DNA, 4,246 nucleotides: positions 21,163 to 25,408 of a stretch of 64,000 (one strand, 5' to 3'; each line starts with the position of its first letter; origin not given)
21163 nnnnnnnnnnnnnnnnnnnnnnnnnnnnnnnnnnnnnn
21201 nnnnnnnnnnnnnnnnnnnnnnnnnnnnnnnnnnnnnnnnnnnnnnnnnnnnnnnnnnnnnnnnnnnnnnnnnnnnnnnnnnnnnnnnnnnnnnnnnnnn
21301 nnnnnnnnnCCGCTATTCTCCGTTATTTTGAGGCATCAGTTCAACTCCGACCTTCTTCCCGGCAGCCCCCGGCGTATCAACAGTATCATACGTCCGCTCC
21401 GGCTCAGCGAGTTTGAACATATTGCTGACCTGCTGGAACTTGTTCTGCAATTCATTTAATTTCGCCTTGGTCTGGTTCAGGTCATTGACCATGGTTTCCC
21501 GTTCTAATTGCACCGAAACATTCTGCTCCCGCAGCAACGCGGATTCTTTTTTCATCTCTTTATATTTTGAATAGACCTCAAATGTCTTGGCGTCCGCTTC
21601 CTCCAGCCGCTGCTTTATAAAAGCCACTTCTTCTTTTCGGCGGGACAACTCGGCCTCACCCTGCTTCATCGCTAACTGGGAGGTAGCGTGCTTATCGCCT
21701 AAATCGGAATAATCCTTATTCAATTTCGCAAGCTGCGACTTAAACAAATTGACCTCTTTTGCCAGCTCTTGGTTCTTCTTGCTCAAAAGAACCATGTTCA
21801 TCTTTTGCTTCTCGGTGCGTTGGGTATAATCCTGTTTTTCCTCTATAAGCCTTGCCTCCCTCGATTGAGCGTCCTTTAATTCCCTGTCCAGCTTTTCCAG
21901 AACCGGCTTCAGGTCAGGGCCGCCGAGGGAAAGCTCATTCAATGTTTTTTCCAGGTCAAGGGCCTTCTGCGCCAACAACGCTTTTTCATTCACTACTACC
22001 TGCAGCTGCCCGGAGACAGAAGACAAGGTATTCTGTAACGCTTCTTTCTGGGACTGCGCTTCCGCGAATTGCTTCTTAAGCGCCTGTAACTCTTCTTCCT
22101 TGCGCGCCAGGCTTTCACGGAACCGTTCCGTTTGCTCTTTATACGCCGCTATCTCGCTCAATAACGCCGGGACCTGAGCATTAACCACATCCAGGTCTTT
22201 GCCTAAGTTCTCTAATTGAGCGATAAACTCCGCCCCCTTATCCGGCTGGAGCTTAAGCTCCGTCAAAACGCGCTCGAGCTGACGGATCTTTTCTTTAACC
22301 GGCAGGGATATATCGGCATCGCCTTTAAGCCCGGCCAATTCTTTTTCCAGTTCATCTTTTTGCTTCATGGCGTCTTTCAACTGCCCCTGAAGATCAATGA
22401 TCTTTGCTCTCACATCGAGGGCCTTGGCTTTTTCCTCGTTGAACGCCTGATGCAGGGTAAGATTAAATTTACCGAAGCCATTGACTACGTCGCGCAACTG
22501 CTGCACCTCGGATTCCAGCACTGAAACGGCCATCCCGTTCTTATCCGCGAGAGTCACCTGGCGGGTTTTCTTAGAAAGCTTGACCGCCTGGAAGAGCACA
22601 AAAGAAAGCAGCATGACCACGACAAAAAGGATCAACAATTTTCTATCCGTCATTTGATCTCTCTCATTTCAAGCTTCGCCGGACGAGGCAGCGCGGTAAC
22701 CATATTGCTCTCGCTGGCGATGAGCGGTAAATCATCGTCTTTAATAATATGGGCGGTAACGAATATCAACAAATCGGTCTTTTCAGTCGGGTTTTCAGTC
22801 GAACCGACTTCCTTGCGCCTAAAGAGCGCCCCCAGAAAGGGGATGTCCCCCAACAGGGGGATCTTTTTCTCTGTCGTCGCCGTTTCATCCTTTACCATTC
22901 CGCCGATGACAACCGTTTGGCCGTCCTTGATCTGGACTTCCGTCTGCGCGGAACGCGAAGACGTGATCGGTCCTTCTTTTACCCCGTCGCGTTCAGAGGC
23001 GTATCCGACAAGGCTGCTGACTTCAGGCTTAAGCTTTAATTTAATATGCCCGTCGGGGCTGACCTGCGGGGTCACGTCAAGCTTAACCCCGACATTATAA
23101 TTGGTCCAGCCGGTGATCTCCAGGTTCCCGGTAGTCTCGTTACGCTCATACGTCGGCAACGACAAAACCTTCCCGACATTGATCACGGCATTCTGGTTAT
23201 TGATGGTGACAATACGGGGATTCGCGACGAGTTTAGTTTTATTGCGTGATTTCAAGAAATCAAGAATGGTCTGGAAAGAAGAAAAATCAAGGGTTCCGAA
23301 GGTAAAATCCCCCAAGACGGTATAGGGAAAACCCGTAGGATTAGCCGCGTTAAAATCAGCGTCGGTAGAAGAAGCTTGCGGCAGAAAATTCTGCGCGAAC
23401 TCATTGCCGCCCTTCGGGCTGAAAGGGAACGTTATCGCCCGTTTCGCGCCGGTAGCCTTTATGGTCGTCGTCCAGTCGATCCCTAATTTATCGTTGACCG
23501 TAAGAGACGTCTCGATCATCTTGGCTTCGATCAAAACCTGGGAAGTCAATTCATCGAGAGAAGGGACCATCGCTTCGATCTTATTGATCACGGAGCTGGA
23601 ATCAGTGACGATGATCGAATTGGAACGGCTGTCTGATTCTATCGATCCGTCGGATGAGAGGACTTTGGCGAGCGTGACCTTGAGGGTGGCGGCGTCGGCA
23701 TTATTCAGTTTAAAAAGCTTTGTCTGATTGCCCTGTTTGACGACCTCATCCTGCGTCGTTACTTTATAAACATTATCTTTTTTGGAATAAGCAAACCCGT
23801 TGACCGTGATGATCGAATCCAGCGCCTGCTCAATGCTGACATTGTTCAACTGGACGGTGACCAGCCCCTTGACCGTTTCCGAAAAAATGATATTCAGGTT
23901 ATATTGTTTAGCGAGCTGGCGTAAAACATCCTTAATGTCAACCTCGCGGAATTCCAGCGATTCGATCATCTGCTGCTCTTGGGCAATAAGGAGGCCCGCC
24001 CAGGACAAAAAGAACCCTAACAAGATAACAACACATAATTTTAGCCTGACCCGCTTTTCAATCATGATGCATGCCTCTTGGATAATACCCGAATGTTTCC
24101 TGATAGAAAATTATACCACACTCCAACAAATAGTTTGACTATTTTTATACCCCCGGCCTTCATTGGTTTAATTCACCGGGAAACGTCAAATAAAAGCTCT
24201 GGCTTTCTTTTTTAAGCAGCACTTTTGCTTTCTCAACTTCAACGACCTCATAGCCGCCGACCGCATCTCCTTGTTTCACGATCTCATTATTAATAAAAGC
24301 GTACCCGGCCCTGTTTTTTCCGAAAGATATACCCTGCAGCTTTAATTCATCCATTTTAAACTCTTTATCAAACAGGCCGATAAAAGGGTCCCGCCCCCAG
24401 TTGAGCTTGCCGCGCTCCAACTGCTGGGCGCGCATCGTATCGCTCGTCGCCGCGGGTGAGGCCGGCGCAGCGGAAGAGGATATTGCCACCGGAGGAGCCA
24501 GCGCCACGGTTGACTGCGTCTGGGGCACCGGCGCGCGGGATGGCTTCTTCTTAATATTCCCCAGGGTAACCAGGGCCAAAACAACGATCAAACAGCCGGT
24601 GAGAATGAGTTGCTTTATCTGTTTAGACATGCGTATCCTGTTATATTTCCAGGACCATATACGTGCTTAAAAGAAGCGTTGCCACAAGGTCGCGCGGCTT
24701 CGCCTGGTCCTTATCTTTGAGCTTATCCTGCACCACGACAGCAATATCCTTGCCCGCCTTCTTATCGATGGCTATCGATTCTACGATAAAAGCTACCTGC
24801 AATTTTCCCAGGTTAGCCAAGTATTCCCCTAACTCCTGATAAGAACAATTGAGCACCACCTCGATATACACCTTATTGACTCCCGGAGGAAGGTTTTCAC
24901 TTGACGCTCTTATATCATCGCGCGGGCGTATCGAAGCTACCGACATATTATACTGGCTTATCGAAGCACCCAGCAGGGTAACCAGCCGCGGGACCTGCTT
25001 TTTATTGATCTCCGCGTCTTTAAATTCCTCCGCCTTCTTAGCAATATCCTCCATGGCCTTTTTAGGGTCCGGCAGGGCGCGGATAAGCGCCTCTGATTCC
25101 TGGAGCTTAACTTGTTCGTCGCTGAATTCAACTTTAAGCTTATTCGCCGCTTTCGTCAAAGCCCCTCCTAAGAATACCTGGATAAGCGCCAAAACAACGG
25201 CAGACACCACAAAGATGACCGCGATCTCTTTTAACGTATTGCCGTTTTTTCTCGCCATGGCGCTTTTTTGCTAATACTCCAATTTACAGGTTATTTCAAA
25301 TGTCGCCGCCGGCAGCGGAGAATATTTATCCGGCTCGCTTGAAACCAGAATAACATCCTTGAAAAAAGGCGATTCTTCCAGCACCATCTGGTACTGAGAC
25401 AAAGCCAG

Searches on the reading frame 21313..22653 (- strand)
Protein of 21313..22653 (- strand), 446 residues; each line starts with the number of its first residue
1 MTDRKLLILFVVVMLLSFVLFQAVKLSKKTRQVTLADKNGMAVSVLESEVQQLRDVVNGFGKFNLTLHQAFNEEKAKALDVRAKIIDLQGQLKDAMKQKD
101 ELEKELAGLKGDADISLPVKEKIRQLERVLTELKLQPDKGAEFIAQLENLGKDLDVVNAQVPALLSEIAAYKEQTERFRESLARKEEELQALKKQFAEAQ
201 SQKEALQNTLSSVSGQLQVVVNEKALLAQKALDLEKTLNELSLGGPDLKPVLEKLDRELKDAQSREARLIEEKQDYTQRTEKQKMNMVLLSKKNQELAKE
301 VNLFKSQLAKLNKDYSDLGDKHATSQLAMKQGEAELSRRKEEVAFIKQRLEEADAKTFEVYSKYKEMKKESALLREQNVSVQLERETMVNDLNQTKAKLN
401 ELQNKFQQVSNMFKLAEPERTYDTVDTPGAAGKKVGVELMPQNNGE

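Call 6: search_protein_families(library=pfam, proteins=[window:21313-22653:-], max_evalue=0.01)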
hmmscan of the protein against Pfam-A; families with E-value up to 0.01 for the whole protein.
window:21313-22653:- (446 aa): 5 families
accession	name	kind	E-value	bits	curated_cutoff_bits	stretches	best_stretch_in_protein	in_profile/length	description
PF25762.1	HAUS1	-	0.00019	21.7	40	1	124-219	61-160/236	HAUS augmin-like complex subunit 1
PF19220.6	Rod_CreS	-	0.00057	19.5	100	1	145-356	20-214/359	Crescentin, rod domain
PF13851.11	GAS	-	0.00081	19.3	32.3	0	73-148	44-119/200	Growth-arrest specific micro-tubule binding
PF00261.25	Tropomyosin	-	0.0035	17.2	38.6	1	249-414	5-163/242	Tropomyosin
PF06818.20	Fez1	-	0.0069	17.3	34.4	0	304-408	43-147/199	Fez1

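Call 43: search_protein_families(library=ncbifam, proteins=[window:21313-22653:-], max_evalue=0.001)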
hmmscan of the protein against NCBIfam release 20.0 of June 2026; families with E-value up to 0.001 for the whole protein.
window:21313-22653:- (446 aa): 7 families
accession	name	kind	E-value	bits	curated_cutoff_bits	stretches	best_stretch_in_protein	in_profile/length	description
TIGR02168.1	SMC_prok_B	equivalog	4.6e-12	44.5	567.35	1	66-302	264-494/1181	chromosome segregation protein SMC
TIGR02169.1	SMC_prok_A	equivalog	5.4e-11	40.9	729.4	2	79-301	227-444/1165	chromosome segregation protein SMC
NF045487.1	ASRP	equivalog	3.4e-07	29.3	300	1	77-409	150-441/593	archaea-specific SMC-related protein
TIGR04523.1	Mplasa_alph_rch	subfamily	6.1e-06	24.4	270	1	41-369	335-673/745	helix-rich protein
TIGR04211.1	SH3_and_anchor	equivalog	8.3e-05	22.3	65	0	65-136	76-147/198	TIGR04211 family SH3 domain-containing protein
NF002572.0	PRK02224.1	equivalog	0.00011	20.7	1087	0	67-234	256-417/888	DNA double-strand break repair ATPase Rad50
NF041034.1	Rad50_Sulf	equivalog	0.00035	18.6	1000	1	72-353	443-702/872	DNA double-strand break repair ATPase Rad50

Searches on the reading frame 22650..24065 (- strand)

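Call 6: search_protein_families(library=pfam, proteins=[window:22650-24065:-], max_evalue=0.01)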
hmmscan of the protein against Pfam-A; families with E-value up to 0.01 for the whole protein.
window:22650-24065:- (471 aa): 5 families
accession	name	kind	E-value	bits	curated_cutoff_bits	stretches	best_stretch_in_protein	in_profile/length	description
PF00263.26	Secretin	-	5.4e-47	160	27.5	1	271-442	2-169/169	Bacterial type II and III secretion system protein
PF03958.22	Secretin_N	-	1.1e-11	45.1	28.2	1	115-172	1-65/69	Bacterial type II/III secretion system short domain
PF07660.19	STN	-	2e-11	43.9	28.4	1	57-104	1-51/52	Secretin and TonB N terminus short domain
PF21305.2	type_II_gspD_N0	-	1.8e-08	34.6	27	1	37-102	1-71/71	GspD-like, N0 domain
PF16344.10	FecR_C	-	4.3e-08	33.5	24.4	1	37-99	2-67/70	FecR, C-terminal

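Call 43: search_protein_families(library=ncbifam, proteins=[window:22650-24065:-], max_evalue=0.001)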
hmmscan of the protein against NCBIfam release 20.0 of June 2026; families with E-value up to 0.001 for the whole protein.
window:22650-24065:- (471 aa): 9 families
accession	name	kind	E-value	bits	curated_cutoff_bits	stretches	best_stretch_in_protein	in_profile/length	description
TIGR02517.1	type_II_gspD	equivalog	5.6e-77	259.6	351.35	2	128-444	288-593/600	type II secretion system secretin GspD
TIGR02515.1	IV_pilus_PilQ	subfamily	1e-74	252.1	284.35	1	36-442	5-428/428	type IV pilus secretin PilQ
TIGR02519.1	pilus_MshL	equivalog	1.2e-45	155.8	250.2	1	150-441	9-290/290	pilus (MSHA type) biogenesis protein MshL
NF010083.0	PRK13568.1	equivalog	2.5e-42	145.1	554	2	254-442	242-418/419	DNA uptake porin HofQ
TIGR02516.1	type_III_yscC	equivalog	8.9e-40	136.6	238.45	2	136-442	195-462/463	type III secretion system outer membrane ring subunit SctC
NF007851.2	PRK10560.1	exception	2.6e-33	115.4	598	2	31-201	21-205/412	DNA uptake porin HofQ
NF042912.1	Amuc_1098_fam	equivalog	5.8e-30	104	750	2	365-441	725-796/805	Amuc_1098 family type IV pilus outer membrane protein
NF011873.0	PRK15346.1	equivalog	8.6e-24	84.1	524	2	260-419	325-477/499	EscC/YscC/HrcC family type III secretion system outer membrane ring protein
TIGR02520.1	pilus_B_mal_scr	equivalog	1.9e-12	46.5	287.65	1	113-395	209-477/513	PilN family type IVB pilus formation outer membrane protein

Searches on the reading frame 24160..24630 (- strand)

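Call 6: search_protein_families(library=pfam, proteins=[window:24160-24630:-], max_evalue=0.01)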
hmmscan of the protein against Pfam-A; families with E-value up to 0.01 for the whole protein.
window:24160-24630:- (156 aa): 2 families
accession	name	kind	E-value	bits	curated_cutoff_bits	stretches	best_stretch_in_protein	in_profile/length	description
PF23862.1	CdsD_C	-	0.0018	18.7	27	1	97-143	4-50/56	CdsD C-terminal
PF16537.11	T2SSB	-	0.002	18.2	28.4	1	106-148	14-58/60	Type II secretion system protein B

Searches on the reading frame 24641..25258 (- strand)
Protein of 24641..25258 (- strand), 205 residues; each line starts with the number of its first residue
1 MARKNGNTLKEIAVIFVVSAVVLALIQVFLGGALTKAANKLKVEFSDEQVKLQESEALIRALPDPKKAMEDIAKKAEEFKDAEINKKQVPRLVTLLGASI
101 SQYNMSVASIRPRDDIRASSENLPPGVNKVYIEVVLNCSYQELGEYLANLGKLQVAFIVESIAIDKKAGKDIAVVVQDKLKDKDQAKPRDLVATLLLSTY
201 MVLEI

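Call 6: search_protein_families(library=pfam, proteins=[window:24641-25258:-], max_evalue=0.01)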
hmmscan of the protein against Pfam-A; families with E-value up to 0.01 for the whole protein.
window:24641-25258:- (205 aa): 2 families
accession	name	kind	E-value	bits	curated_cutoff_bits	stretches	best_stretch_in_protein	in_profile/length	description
PF10741.14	T2SSM_b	-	0.00017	21.8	21.7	1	93-201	20-111/111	Type II secretion system (T2SS), protein M subtype b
PF04350.18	PilO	-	0.00084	19.9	22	1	48-170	11-127/145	Pilus assembly protein, PilO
